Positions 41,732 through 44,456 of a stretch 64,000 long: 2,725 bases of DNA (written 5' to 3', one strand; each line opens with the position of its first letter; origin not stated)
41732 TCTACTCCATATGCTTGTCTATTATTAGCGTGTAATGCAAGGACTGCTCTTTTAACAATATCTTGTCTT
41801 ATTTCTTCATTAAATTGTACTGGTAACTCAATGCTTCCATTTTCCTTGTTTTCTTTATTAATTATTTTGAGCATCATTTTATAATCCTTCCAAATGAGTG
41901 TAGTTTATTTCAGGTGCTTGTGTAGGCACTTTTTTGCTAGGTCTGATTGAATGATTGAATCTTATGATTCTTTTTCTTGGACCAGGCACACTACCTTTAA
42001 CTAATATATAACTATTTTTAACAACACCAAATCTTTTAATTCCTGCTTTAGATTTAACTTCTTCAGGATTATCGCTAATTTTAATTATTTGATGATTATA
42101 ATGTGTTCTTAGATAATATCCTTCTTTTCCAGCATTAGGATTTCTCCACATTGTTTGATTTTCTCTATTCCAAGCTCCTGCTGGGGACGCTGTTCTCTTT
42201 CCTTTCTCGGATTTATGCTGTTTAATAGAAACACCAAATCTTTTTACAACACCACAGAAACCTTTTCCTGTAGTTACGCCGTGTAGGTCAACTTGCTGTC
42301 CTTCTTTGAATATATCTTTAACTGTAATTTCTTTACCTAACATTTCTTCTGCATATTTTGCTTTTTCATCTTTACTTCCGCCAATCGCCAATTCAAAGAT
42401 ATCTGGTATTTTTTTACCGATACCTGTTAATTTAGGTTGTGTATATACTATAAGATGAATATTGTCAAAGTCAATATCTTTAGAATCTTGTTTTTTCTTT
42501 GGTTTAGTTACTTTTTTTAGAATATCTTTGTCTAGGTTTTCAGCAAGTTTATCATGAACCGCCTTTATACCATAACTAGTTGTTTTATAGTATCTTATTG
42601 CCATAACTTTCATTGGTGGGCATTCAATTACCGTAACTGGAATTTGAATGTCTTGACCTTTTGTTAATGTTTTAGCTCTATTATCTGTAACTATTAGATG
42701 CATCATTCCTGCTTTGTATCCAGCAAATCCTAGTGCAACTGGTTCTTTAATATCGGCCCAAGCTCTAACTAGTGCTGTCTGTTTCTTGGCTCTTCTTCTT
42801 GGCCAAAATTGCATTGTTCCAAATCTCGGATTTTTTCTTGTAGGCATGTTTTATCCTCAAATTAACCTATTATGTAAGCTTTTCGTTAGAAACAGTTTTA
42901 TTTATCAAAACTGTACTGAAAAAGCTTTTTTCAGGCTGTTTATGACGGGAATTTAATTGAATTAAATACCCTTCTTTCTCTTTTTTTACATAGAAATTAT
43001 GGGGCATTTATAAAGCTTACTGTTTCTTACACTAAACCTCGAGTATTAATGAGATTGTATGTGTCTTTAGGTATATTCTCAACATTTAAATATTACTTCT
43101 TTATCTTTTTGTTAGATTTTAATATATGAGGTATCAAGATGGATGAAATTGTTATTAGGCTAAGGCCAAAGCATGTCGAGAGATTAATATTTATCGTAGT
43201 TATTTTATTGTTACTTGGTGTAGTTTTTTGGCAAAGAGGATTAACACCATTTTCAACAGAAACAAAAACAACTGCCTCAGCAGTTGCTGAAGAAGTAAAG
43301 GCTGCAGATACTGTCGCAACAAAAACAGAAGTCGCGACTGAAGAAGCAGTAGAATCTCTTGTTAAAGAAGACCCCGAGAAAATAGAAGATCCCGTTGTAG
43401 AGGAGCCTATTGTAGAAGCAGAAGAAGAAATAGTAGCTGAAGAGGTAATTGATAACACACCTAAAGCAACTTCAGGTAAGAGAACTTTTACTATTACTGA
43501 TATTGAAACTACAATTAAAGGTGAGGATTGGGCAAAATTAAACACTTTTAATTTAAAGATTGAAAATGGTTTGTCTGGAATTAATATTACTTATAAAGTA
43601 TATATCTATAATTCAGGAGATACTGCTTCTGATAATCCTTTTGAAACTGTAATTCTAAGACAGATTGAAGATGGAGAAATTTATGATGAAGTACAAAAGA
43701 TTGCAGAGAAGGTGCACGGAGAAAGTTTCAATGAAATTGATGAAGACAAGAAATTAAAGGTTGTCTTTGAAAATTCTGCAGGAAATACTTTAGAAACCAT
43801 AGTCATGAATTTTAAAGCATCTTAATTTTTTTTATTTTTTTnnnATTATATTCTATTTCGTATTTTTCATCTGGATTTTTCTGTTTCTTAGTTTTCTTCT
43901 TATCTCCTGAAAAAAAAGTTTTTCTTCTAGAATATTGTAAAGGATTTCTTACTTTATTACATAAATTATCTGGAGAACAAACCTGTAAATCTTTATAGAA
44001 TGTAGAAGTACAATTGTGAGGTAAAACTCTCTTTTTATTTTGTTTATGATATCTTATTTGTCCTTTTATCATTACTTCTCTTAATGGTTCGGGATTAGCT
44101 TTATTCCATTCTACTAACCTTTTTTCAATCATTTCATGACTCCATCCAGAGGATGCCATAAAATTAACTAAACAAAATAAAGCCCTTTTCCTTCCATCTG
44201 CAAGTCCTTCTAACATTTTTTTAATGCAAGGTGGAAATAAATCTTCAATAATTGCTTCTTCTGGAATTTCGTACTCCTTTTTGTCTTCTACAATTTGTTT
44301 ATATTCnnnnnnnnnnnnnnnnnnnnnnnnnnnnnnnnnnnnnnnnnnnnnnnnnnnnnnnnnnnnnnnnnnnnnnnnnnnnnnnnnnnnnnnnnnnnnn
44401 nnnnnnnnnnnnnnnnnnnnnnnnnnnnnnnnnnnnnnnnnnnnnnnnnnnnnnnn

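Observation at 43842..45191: Primase small subunit fused to a PriL-like Fe-S C-terminal domain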

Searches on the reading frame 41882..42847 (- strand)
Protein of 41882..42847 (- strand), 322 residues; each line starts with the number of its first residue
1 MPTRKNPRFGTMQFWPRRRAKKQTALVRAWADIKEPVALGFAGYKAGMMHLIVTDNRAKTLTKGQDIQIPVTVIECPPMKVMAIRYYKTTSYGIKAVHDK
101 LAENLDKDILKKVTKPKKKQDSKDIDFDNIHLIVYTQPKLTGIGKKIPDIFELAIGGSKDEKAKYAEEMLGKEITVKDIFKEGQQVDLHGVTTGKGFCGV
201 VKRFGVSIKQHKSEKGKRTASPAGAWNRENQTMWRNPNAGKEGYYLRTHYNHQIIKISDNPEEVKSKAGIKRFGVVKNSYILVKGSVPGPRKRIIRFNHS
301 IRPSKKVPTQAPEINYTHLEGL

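Call 54: find_homologous_proteins(query=window:41882-42847:-, max_evalue=1e-30)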
Query window:41882-42847:- (322 aa): 5955 proteins with E <= 1e-30 among 8000 candidates; the best 120 are listed.
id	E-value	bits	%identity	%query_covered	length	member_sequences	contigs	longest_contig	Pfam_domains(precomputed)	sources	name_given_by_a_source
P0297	7.4e-161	553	72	100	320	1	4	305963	PF00297.29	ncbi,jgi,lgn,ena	-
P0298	9.4e-159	546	73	100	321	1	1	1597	PF00297.29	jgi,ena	-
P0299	3.6e-151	521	69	100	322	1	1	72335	PF00297.29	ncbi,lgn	-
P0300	8.5e-118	411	56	99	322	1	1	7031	PF00297.29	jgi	-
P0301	2.0e-117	410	57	99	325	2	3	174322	PF00297.29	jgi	-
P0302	2.2e-117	410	55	98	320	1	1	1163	PF00297.29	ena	-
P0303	6.1e-117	409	54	98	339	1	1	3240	PF00297.29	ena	-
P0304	4.6e-116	406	56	98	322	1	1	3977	PF00297.29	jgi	-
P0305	4.7e-116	406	53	99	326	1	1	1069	PF00297.29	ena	-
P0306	1.1e-115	405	56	98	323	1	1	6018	PF00297.29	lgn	-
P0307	1.2e-115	404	55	98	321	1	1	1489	PF00297.29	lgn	-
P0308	1.4e-115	404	56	99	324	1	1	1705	PF00297.29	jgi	-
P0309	1.8e-115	404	55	99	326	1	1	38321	PF00297.29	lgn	-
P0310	2.2e-115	404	54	98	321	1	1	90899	PF00297.29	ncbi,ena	-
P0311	3.4e-115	403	56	99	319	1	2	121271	PF00297.29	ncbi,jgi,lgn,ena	-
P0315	6.1e-115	402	53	99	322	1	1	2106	PF00297.29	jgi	jgi:large subunit ribosomal protein L3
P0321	4.7e-114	399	54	100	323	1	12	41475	PF00297.29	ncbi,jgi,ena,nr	ncbi:50S ribosomal protein L3 [Candidatus Woesearchaeota archaeon]|nr:50S ribosomal protein L3 [Cand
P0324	9.8e-114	398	55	99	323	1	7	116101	PF00297.29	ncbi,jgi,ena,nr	ncbi:50S ribosomal protein L3 [Candidatus Woesearchaeota archaeon]|nr:50S ribosomal protein L3 [Cand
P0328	1.9e-113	397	55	98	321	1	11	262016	PF00297.29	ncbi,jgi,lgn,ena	jgi:large subunit ribosomal protein L3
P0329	2.6e-113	397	56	98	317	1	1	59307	PF00297.29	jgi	jgi:large subunit ribosomal protein L3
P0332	3.2e-113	396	54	98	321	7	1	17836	PF00297.29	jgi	jgi:large subunit ribosomal protein L3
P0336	3.9e-113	396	53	99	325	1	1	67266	PF00297.29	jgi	jgi:large subunit ribosomal protein L3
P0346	1.6e-112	394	55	99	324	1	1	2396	PF00297.29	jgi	jgi:large subunit ribosomal protein L3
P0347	2.1e-112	394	52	99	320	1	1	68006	PF00297.29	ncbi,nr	ncbi:50S ribosomal protein L3 [archaeon AH-315-M20]|nr:50S ribosomal protein L3 [archaeon AH-315-M20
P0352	6.3e-112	392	54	99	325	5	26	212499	PF00297.29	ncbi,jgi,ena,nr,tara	ncbi:50S ribosomal protein L3 [archaeon]|jgi:large subunit ribosomal protein L3|nr:50S ribosomal pro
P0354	8.6e-112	392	57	99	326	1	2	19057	PF00297.29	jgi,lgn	jgi:large subunit ribosomal protein L3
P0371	4.0e-111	390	53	99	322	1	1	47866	PF00297.29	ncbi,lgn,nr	ncbi:50S ribosomal protein L3 [Candidatus Woesearchaeota archaeon]|nr:50S ribosomal protein L3 [Cand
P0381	8.8e-111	388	54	99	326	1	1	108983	PF00297.29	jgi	jgi:large subunit ribosomal protein L3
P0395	2.0e-110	387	54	99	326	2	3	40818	PF00297.29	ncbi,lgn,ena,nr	ncbi:50S ribosomal protein L3 [Candidatus Woesearchaeota archaeon]|nr:50S ribosomal protein L3 [Cand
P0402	4.2e-110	386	54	98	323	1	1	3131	PF00297.29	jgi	jgi:large subunit ribosomal protein L3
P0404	5.1e-110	386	56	95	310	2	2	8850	PF00297.29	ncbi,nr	ncbi:MAG: 50S ribosomal protein L3 [Nanoarchaeota archaeon]|nr:50S ribosomal protein L3 [Nanoarchaeo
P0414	8.7e-110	385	53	98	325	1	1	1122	PF00297.29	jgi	jgi:large subunit ribosomal protein L3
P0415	8.8e-110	385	52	98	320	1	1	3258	PF00297.29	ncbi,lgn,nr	ncbi:MAG: 50S ribosomal protein L3 [Nanoarchaeota archaeon]|nr:50S ribosomal protein L3 [Nanoarchaeo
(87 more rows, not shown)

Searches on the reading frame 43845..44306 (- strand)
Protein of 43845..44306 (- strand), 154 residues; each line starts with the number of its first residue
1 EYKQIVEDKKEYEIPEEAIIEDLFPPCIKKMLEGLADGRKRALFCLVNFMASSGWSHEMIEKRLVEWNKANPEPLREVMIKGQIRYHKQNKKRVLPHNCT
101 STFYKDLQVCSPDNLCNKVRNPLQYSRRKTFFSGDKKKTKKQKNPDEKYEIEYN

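Call 41: predict_structure(alignment_id=A2)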
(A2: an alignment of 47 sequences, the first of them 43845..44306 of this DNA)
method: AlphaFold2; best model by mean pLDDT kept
length: 154 residues; sequences in the alignment: 47
mean_pLDDT: 88.4   pTM: 0.78
mean pLDDT of the five models: 88.4, 87.9, 87.7, 87.2, 86.7
residues with pLDDT >= 90: 103; 70-90: 28; 50-70: 21; < 50: 2
segments of 3 or more residues with pLDDT < 50: none
pLDDT, mean of each block of 10 residues (from residue 1): 58 89 97 97 97 97 98 98 96 87 93 92 95 77 62 72
secondary structure, 60 per line:
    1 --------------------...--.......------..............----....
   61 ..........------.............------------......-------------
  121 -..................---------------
elements in order: H26-32 H39-52 H57-70 H77-89 H102-107 H122-139

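Call 44: fold_search(model_id=the predicted structure, library=pdb)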
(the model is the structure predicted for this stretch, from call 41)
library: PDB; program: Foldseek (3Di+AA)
matches with E <= 10: 74; with E <= 0.001: 0
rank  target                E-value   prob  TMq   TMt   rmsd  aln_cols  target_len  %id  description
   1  7tl3                  6.5e-01  0.51  0.42  0.36   6.9       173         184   14  Crystal Structure of Yeast p58C Multi-Tyrosine Mutant 5YF431 (released 2022-06-29)
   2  7tl4                  7.3e-01  0.30  0.38  0.33   7.3       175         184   14  Crystal Structure of Yeast p58C Multi-Tyrosine Mutant 6YF (released 2022-06-29)
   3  6di2                  9.2e-01  0.44  0.43  0.37   6.8       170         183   15  Crystal structure of eukaryotic DNA primase large subunit iron-sulfur cluster domain Y397L mutant (released 2018-12-12)
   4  6dtv                  9.2e-01  0.41  0.43  0.37   6.9       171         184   16  Crystal structure of eukaryotic DNA primase large subunit iron-sulfur cluster domain Y395F mutant (released 2018-12-12)
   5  8foc_B                1.3e+00  0.57  0.52  0.20   6.0       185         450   14  Cryo-EM structure of S. cerevisiae DNA polymerase alpha-primase in Apo state conformation I (released 2023-05-31)
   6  3lgb_B                1.6e+00  0.41  0.46  0.38   6.5       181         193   15  Crystal Structure of the Fe-S Domain of the yeast DNA primase (released 2010-04-21)
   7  3vw4_A                2.0e+00  0.16  0.24  0.30  15.9        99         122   18  Crystal structure of the DNA-binding domain of ColE2-P9 Rep in complex with the replication origin (released 2013-07-31)
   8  6dtz                  2.3e+00  0.23  0.43  0.37   6.9       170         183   15  Crystal structure of eukaryotic DNA primase large subunit iron-sulfur cluster domain, Y397F mutant (released 2018-12-12)
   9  3vw4_B                2.3e+00  0.18  0.28  0.35   8.3       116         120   16  Crystal structure of the DNA-binding domain of ColE2-P9 Rep in complex with the replication origin (released 2013-07-31)
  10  8g9l_B                2.5e+00  0.16  0.39  0.33   6.5       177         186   13  DNA initiation subcomplex of Xenopus laevis DNA polymerase alpha-primase (released 2023-04-12)
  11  5f0q_A                2.5e+00  0.15  0.37  0.32   6.8       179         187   13  Crystal structure of C-terminal domain of the human DNA primase large subunit with bound DNA template/RNA primer (released 2016-03-23)
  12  4nka_B                2.5e+00  0.04  0.17  0.11  11.4        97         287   12  Crystal structure of human fibroblast growth factor receptor 1 kinase domain in complex with pyrazolaminopyrimidine 2 (released 2013-12-18)
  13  4hzr_B                2.8e+00  0.02  0.14  0.11  11.5        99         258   17  Crystal structure of Ack1 kinase domain (released 2013-02-06)
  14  6du0                  3.1e+00  0.10  0.28  0.25   5.2        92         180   18  Crystal structure of eukaryotic DNA primase large subunit iron-sulfur cluster domain Y395L mutant (released 2018-12-12)
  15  6e10_B                3.1e+00  0.05  0.22  0.17  16.0       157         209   11  PTEX Core Complex in the Engaged (Extended) State (released 2018-08-22)
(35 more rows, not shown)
